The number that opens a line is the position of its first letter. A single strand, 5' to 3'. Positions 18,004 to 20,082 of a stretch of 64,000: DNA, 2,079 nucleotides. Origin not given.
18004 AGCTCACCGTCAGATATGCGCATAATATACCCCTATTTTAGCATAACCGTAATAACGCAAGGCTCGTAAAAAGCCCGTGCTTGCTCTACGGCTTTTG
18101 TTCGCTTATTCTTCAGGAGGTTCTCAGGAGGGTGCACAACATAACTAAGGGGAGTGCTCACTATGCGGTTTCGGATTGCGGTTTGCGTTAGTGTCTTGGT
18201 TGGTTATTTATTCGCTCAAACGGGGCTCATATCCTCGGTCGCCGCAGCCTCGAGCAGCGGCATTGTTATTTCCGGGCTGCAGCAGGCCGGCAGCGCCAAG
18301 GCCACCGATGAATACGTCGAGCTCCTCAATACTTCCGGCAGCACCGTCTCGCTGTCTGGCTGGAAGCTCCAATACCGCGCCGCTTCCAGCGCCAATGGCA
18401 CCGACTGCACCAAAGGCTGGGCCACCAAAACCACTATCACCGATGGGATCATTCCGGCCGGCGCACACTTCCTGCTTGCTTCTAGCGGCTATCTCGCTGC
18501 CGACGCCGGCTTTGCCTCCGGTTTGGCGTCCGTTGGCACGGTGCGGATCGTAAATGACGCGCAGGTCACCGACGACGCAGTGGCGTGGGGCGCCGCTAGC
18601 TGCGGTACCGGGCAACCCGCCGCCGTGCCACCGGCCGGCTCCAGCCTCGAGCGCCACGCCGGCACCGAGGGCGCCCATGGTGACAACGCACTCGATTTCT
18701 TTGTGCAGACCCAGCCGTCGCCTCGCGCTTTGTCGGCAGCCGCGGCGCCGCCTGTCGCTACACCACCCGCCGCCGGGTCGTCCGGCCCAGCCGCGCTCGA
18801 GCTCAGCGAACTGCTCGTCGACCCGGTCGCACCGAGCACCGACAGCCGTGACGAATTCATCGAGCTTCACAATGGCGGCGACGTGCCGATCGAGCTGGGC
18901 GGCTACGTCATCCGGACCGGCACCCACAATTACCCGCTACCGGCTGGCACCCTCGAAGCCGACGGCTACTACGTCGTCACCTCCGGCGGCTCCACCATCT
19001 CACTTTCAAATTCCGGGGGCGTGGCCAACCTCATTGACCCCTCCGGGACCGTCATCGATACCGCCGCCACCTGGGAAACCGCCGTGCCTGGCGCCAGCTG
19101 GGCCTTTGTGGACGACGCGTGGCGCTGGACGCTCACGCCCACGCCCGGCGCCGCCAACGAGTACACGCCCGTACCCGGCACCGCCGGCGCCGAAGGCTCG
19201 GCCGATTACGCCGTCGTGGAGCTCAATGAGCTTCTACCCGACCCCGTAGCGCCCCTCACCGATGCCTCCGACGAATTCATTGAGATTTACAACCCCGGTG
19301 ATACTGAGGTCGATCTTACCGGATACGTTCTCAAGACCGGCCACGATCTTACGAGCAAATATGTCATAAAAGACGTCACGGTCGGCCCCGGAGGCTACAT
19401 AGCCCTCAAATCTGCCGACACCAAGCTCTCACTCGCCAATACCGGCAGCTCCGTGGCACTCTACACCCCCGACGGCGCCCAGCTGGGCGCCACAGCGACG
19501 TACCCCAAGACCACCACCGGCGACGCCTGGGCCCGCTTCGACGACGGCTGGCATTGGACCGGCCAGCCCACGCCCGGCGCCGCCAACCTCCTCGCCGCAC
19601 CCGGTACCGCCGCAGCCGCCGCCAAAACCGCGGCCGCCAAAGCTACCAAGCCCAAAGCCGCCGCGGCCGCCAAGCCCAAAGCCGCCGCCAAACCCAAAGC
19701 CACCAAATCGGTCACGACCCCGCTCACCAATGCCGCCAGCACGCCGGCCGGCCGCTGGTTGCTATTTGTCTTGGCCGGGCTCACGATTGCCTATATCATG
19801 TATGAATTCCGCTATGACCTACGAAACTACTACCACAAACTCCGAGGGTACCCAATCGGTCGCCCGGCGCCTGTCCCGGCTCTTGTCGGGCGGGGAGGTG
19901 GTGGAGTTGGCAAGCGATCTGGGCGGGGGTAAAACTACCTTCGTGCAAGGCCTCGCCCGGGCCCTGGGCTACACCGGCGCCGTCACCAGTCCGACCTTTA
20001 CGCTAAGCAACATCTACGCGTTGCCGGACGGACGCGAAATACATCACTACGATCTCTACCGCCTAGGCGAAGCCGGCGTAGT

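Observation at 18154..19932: Triple lamin-tail-domain protein with a Lys/Ala-rich tract, divergent from pilB: candidate cell-surface DNA receptor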

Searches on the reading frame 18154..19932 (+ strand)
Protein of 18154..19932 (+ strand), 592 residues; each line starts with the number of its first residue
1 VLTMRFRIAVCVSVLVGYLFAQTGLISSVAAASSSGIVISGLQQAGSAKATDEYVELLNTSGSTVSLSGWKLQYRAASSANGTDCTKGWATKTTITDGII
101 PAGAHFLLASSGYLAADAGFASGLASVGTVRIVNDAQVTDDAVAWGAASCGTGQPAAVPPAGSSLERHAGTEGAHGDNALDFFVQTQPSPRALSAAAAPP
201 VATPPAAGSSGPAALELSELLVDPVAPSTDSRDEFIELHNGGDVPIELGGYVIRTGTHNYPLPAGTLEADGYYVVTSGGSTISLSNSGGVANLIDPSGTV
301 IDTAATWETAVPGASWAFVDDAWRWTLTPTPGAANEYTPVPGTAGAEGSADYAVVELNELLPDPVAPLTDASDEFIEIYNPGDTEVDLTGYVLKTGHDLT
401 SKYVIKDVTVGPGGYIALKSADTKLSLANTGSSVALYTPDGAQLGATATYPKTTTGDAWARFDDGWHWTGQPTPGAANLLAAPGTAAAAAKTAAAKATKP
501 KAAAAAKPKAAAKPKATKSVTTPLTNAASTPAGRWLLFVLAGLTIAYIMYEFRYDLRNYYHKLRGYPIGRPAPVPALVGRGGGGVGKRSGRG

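Call 3: search_protein_families(library=pfam, proteins=[window:18154-19932:+], max_evalue=0.01)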
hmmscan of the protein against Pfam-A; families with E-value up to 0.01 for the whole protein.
window:18154-19932:+ (592 aa): 1 family
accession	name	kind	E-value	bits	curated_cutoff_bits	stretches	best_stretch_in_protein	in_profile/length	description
PF00932.25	LTD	-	1.8e-41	141.4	34.3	3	212-304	5-105/109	Lamin Tail Domain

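Call 4: search_protein_families(library=ncbifam, proteins=[window:18154-19932:+], max_evalue=0.01)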
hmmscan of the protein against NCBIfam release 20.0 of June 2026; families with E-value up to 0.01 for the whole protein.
window:18154-19932:+ (592 aa): 1 family
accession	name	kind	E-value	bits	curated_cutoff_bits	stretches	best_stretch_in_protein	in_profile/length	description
NF033680.1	exonuc_ExeM-GG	exception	0.0016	16.6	1300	0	373-394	38-59/884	extracellular exonuclease ExeM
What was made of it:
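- Tried and rejected: NCBIfam: only a sub-threshold ExeM match on one LTD (call 4).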

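Call 7: find_homologous_proteins(query=window:18163-19932:+, max_evalue=0.00001)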
Query window:18163-19932:+ (589 aa): 328 proteins with E <= 0.00001 among 8000 candidates; the best 120 are listed.
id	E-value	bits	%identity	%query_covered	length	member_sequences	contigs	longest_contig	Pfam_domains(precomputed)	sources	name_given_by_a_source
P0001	8.2e-237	806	62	100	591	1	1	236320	PF00932.26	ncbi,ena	-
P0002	2.1e-221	755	60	100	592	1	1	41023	PF00932.26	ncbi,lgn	-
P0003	4.0e-219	747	59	100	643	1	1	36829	PF00932.26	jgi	jgi:hypothetical protein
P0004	8.5e-216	736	57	100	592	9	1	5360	PF00932.26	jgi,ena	-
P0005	1.0e-214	733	59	99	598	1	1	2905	PF00932.26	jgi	-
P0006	1.6e-207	709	57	98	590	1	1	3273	PF00932.26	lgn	-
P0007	2.7e-204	698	55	100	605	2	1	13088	PF00932.26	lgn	-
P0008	1.8e-203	696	57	98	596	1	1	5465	PF00932.26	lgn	-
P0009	2.0e-195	669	55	100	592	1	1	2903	PF00932.26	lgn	-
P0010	1.4e-190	653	51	100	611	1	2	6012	PF00932.26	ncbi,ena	-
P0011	2.0e-187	643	53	98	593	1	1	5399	PF00932.26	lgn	-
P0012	6.5e-168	578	50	100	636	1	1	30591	PF00932.26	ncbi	-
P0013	2.9e-141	490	45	100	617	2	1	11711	PF00932.26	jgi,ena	-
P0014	3.6e-135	470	53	56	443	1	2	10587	PF00932.26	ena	-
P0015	2.3e-131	457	44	100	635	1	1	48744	PF00932.26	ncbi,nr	ncbi:MAG: Non specific extracellular endonuclease cleaving [Patescibacteria group bacterium]|nr:Non 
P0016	2.2e-130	454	60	58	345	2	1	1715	PF00932.26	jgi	jgi:hypothetical protein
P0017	1.6e-129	451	43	97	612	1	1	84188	PF00932.26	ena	-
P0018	2.6e-127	444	31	81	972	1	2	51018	PF00932.26,PF26342.1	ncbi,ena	-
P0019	1.8e-123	431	42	98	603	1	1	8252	PF00932.26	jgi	jgi:hypothetical protein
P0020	9.3e-122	426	41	100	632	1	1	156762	PF00932.26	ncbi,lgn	-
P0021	3.6e-121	424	43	100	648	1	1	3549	PF00932.26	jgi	jgi:hypothetical protein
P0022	2.7e-120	421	41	94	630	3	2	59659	PF00932.26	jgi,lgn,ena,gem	-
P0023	4.0e-119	417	43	91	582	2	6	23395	PF00932.26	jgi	jgi:hypothetical protein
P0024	3.4e-115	404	41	58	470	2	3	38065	PF00932.26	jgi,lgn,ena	-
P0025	8.9e-113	396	50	64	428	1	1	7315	PF00932.26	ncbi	-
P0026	2.3e-110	388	41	95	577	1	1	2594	PF00932.26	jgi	-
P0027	3.6e-110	387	44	56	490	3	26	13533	PF00932.26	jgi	jgi:hypothetical protein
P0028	2.3e-107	378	40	98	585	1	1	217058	PF00932.26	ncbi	-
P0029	3.5e-107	378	40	97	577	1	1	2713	PF00932.26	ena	-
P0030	1.3e-106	376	50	65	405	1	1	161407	PF00932.26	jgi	jgi:hypothetical protein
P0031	2.3e-106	375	40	94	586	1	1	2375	PF00932.26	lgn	-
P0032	2.5e-106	375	44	55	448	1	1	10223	PF00932.26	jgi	jgi:hypothetical protein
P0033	4.3e-106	374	43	56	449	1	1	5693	PF00932.26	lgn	-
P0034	3.4e-105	371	50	66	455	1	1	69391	PF00932.26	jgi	jgi:hypothetical protein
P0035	4.6e-103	364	40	61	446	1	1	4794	PF00932.26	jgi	jgi:hypothetical protein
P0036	2.6e-102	362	49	59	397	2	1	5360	PF00932.26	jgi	jgi:hypothetical protein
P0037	3.1e-102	361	39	97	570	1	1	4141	PF00932.26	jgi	jgi:hypothetical protein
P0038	6.8e-99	350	47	69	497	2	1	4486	PF00932.26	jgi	-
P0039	1.4e-98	349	40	62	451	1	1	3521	PF00932.26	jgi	jgi:hypothetical protein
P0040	1.7e-94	336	35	90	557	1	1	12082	PF00932.26,PF26342.1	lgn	-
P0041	1.8e-94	336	48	60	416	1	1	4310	PF00932.26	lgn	-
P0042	8.8e-93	330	42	61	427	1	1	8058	PF00932.26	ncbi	ncbi:MAG TPA: lamin tail domain-containing protein [Candidatus Saccharimonadia bacterium]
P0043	6.4e-92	327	48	62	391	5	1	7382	PF00932.26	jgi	jgi:hypothetical protein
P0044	1.0e-91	327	33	94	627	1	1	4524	PF00932.26,PF26342.1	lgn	-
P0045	1.2e-89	320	35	97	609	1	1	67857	PF00932.26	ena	-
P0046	2.3e-89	319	40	51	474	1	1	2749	PF00932.26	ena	-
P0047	3.5e-89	318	45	64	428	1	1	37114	PF00932.26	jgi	jgi:hypothetical protein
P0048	3.7e-88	315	45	63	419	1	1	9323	PF00932.26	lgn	-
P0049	3.0e-86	309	44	63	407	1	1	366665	PF00932.26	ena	-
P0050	2.3e-85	306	40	64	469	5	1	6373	PF00932.26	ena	-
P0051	3.8e-83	298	40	64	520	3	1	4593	PF00932.26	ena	-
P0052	5.8e-82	294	41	64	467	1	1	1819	PF00932.26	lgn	-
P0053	6.4e-82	294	37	64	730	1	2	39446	PF00932.26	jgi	jgi:outer membrane biosynthesis protein TonB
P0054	7.8e-82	294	40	59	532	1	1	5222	PF00932.26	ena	-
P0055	1.8e-79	286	36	60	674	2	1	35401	PF00932.26,PF26342.1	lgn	-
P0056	2.5e-79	286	42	53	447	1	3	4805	PF00932.26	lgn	-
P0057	9.1e-79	284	39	64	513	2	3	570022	PF00932.26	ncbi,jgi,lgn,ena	-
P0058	1.0e-77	280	33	57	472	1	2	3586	PF00932.26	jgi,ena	-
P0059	1.1e-77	280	37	61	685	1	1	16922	PF00932.26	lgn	-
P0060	8.4e-76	274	48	37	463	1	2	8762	PF00932.26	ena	-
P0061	9.0e-76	274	36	59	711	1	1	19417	PF00932.26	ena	-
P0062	9.5e-75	271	37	60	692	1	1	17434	PF00932.26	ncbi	-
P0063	2.0e-74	269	36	60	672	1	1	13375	PF00932.26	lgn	-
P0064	8.9e-74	267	35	56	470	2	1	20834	PF00932.26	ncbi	-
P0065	5.3e-73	265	36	59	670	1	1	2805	PF00932.26,PF05887.17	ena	-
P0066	7.9e-73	264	34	95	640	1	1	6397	PF00932.26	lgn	-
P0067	2.5e-72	263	33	54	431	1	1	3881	PF00932.26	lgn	-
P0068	3.2e-72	262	38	51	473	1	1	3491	PF00932.26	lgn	-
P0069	7.4e-72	261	35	60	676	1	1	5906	PF00932.26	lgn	-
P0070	1.3e-70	257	35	57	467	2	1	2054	PF00932.26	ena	-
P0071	3.8e-70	255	38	57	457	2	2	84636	PF00932.26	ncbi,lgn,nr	ncbi:MAG TPA: lamin tail domain-containing protein [Candidatus Saccharimonadales bacterium]|nr:lamin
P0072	6.9e-69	251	43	54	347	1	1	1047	PF00932.26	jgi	jgi:hypothetical protein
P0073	4.2e-68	249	39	52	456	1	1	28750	PF00932.26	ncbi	-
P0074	1.7e-67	247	34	57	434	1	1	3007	PF00932.26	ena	-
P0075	3.5e-67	246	42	39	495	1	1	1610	PF00932.26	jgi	jgi:hypothetical protein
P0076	3.2e-63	232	29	93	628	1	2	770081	PF00932.26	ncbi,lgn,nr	ncbi:lamin tail domain-containing protein [Candidatus Saccharibacteria bacterium]|nr:lamin tail doma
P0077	2.7e-61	226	38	56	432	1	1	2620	PF00932.26,PF26342.1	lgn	-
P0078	8.6e-60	221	34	57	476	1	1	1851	PF00932.26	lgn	-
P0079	9.6e-60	221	37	57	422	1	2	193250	PF00932.26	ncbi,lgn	-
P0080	1.1e-59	221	31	52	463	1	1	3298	PF00932.26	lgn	-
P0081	1.3e-58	217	32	62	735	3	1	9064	PF00932.26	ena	-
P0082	2.1e-58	217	35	76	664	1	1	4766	PF00932.26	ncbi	-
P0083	2.2e-58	216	40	39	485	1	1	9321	PF00932.26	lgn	-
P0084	1.4e-56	211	39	56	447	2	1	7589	PF00932.26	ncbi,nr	ncbi:MAG: lamin tail domain-containing protein [Candidatus Saccharibacteria bacterium]|nr:lamin tail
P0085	3.9e-56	209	43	51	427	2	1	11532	PF00932.26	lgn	-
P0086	3.9e-54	202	41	39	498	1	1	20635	PF00932.26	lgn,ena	-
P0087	7.7e-54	201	38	38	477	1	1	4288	PF00932.26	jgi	jgi:hypothetical protein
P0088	9.7e-54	201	33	57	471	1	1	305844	PF00932.26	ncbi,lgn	ncbi:MAG: lamin tail domain-containing protein [Candidatus Saccharimonadales bacterium]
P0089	1.5e-53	201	32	56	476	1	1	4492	PF00932.26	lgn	-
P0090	1.6e-53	200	35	53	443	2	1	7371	PF00932.26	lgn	-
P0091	7.3e-53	198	33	51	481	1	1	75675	PF00932.26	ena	-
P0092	2.6e-52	196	41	36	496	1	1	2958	PF00932.26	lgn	-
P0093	6.3e-52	195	38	39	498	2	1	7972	PF00932.26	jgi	jgi:hypothetical protein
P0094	8.7e-52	195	33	56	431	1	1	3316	PF00932.26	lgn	-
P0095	1.9e-51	194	31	65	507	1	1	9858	PF00932.26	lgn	-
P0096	4.5e-51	192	36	52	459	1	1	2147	PF00932.26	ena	-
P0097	6.8e-51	192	35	49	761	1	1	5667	PF00932.26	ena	-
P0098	7.8e-51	192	34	56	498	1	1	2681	PF00932.26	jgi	jgi:hypothetical protein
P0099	9.1e-51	191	35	49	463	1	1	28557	PF00932.26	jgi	jgi:hypothetical protein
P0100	1.3e-50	191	42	37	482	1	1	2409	PF00932.26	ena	-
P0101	1.8e-50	190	34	53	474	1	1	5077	PF00932.26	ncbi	-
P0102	2.3e-50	190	37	37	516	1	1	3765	PF00932.26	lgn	-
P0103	4.3e-50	189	30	53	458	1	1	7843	PF00932.26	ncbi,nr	ncbi:MAG TPA: lamin tail domain-containing protein [Candidatus Saccharimonadales bacterium]|nr:lamin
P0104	4.9e-50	189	41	35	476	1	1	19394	PF00932.26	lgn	-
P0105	4.9e-50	189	32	67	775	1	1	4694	PF00932.26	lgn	-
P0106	6.7e-50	188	38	37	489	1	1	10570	PF00932.26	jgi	-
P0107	7.1e-50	188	34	58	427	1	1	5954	PF00932.26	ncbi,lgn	-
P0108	7.7e-50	188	38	39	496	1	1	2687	PF00932.26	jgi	jgi:hypothetical protein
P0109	8.7e-50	188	32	57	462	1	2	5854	PF00932.26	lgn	-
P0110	1.8e-49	187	35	56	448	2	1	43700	PF00932.26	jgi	jgi:hypothetical protein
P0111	8.3e-49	185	35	51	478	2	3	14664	PF00932.26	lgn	-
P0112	2.8e-48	183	36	53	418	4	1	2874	PF00932.26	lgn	-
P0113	7.1e-48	182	39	37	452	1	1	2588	PF00932.26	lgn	-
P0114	1.3e-47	181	34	51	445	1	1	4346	PF00932.26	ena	-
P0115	1.5e-47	181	34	52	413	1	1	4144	PF00932.26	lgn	-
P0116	2.3e-47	180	41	36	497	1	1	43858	PF00932.26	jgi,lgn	jgi:hypothetical protein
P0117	3.8e-47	179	38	38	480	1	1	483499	PF00932.26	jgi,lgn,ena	-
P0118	6.2e-47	179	32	51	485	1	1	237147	PF00932.26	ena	-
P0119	1.1e-46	178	34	54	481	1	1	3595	PF00932.26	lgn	-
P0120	3.8e-46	176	32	51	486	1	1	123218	PF00932.26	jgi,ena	-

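Call 8: search_solved_structures(query=window:18163-19929:+, max_evalue=0.01, show_alignments=2)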
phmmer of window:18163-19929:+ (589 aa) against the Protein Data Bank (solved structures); distinct sequences matched with E-value up to 0.01: 0.
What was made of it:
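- On ComEA DNA receptors: There is no PDB sequence match (call 8).
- Tried and rejected: PDB sequence search: no hit (call 8).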

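Call 11: search_protein_families(library=pfam, proteins=[P0018, P0044, P0076, P0015], max_evalue=0.01)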
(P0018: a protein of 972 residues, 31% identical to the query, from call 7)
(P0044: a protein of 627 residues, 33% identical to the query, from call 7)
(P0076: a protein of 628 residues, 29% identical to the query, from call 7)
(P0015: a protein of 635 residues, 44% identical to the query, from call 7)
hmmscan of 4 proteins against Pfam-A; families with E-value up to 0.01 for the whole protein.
P0018 (972 aa): 1 family
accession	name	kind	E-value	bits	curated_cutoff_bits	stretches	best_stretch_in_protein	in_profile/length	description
PF00932.25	LTD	-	3.6e-52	175.8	34.3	5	775-865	6-101/109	Lamin Tail Domain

P0044 (627 aa): 1 family
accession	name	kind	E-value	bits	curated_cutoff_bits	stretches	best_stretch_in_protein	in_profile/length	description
PF00932.25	LTD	-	5.7e-43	146.2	34.3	3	28-139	4-108/109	Lamin Tail Domain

P0076 (628 aa): 1 family
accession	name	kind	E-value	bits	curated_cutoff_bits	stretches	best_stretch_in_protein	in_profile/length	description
PF00932.25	LTD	-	3.7e-39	133.9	34.3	3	429-525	7-107/109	Lamin Tail Domain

P0015 (635 aa): 1 family
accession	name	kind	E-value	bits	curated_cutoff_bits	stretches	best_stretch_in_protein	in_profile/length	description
PF00932.25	LTD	-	7.7e-34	116.8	34.3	3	364-458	3-102/109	Lamin Tail Domain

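Call 15: find_related_loci(query=A1, collection=genome_contigs, flank=10000)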
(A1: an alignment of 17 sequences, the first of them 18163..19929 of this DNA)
Query A1 (589 aa) in genome_contigs; peptide patterns used: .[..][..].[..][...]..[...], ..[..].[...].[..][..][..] (x = any residue, [..] = any of these).
600 stretches matched a pattern (row limit reached: there are more); 290 encode a relative of the query (tblastn E <= 1e-3); the best 80 are kept; 80 distinct loci.
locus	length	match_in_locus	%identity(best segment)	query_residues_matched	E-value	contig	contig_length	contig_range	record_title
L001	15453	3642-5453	42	4-588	4e-117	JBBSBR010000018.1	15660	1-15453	MAG: Candidatus Saccharimonadia bacterium isolate La6_metabat2.164 La6_metabat2.164_K_3073142_L_15660_cov_77.9269, whole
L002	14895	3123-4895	31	35-563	1e-70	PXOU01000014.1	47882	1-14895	MAG: Candidatus Saccharibacteria bacterium QS_5_54_17 qs_5_scaffold_49, whole genome shotgun sequence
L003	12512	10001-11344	39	29-577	4e-58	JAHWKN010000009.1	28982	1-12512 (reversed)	MAG: Candidatus Parcubacteria bacterium isolate 0813_bin18 NODE_9_length_28982_cov_5.774008, whole genome shotgun sequen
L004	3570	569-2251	30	32-561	5e-58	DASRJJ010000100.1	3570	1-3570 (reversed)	MAG TPA_asm: Candidatus Saccharimonadales bacterium isolate SMAG_U10133 k141_3558456, whole genome shotgun sequence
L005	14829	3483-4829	34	1-563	2e-49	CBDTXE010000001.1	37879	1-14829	MAG TPA_asm: uncultured bacterium isolate ERR2431955_concoct_30 genome assembly, contig: ERZ23878311.397, whole genome s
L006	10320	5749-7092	33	23-584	2e-46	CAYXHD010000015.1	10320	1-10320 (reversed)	MAG TPA_asm: uncultured Candidatus Saccharibacteria bacterium isolate SRP286056_co1_468 genome assembly, contig: NODE_84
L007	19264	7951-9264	31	1-561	1e-43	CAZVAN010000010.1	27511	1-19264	MAG TPA_asm: uncultured Candidatus Saccharibacteria bacterium isolate binchicken_co54_401 genome assembly, contig: NODE_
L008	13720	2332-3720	33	27-579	2e-42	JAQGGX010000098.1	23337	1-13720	MAG: Candidatus Saccharibacteria bacterium isolate RYN_418 scaffold_2341588, whole genome shotgun sequence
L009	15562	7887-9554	28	4-517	4e-39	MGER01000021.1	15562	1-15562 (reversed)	MAG: Candidatus Uhrbacteria bacterium RIFCSPLOWO2_02_FULL_49_11 rifcsplowo2_02_scaffold_17676, whole genome shotgun sequ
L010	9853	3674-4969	31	27-583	3e-39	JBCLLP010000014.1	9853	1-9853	Candidatus Saccharimonadia bacterium isolate SLM_LV1_0208-P14 Node_14_length_9853_cov_26.024405, whole genome shotgun se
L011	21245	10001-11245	29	30-567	2e-37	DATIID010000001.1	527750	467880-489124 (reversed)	MAG TPA_asm: Candidatus Saccharimonadales bacterium isolate SMAG_U15655 k141_160847, whole genome shotgun sequence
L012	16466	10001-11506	30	8-561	8e-37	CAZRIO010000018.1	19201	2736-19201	MAG TPA_asm: uncultured Candidatus Saccharibacteria bacterium isolate SRP200132_co1_783 genome assembly, contig: NODE_49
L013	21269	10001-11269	29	26-583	2e-36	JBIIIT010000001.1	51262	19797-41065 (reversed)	MAG: Candidatus Saccharimonadia bacterium isolate ME2001-09-10pf_3300042914_group1_bin219 Rohwer_bin1540_scaffold_286_c1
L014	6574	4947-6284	38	5-561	8e-34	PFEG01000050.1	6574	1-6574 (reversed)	MAG: Candidatus Saccharibacteria bacterium CG10_big_fil_rev_8_21_14_0_10_47_8 CG10_8_21_14_0.10_scaffold_13853_c, whole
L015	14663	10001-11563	26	5-477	2e-33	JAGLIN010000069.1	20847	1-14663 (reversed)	MAG: Candidatus Parcubacteria bacterium isolate RS_2_6 ROV157_2.bin.6.fa_69, whole genome shotgun sequence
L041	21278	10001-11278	33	39-563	3e-23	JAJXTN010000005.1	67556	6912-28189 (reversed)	MAG: bacterium isolate BP4.bin56 NODE_356_length_67556_cov_3.902965, whole genome shotgun sequence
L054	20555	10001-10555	32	199-521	4e-19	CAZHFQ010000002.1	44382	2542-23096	MAG TPA_asm: uncultured Candidatus Saccharimonas sp. isolate SRP178699_co2_144 genome assembly, contig: NODE_289_length_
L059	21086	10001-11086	33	9-482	7e-18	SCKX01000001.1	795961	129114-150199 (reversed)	MAG: Candidatus Microsaccharimonas sossegonensis isolate AMD02 draft003, whole genome shotgun sequence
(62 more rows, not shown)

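Call 30: find_encoding_contigs(protein=P0076, flank=10000, max_places=2)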
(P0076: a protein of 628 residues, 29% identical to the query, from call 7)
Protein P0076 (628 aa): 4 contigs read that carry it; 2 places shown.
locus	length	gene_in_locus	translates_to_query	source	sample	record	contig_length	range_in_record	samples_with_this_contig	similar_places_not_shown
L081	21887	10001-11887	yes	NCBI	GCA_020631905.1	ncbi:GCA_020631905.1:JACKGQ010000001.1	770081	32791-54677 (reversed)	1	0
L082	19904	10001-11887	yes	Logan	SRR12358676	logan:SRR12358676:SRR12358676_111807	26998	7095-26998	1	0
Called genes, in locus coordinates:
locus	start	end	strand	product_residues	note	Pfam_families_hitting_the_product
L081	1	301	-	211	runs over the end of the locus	-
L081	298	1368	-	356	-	PF11104:PilM_2, PF06723:MreB_Mbl (faint), PF14450:FtsA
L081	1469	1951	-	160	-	PF07963:N_methyl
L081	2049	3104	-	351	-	PF00482:T2SSF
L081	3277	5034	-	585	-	PF05157:MshEN, PF00437:T2SSE, PF13555:AAA_29 (faint)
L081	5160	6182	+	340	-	PF13481:AAA_25 (faint), PF00154:RecA_N, PF06745:ATPase (weak), PF08423:Rad51, PF27531:MT3502_N (weak), PF01637:ATPase_2 (weak), PF21096:RecA_C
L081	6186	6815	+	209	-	PF21820:DUF6886 (weak)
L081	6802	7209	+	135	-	-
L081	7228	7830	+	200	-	PF27462:RecX_N, PF21982:RecX_HTH1 (weak), PF02631:RecX_HTH2, PF21981:RecX_HTH3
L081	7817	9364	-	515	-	-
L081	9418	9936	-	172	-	-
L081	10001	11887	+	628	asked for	PF00932:LTD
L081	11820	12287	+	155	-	PF02367:TsaE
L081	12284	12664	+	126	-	PF00814:TsaD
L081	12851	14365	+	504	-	PF12072:RNase_Y_N, PF22891:KH_PNO1_2nd (weak), PF00013:KH_1 (weak), PF01966:HD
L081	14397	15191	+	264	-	PF00149:Metallophos (weak), PF13277:YmdB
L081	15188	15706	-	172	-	-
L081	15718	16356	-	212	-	-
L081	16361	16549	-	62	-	-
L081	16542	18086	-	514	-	PF03109:ABC1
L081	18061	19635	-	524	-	PF03109:ABC1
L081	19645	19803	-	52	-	-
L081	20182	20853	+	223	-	-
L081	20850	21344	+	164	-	PF01988:VIT1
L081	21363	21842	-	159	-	PF02308:MgtC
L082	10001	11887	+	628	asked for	PF00932:LTD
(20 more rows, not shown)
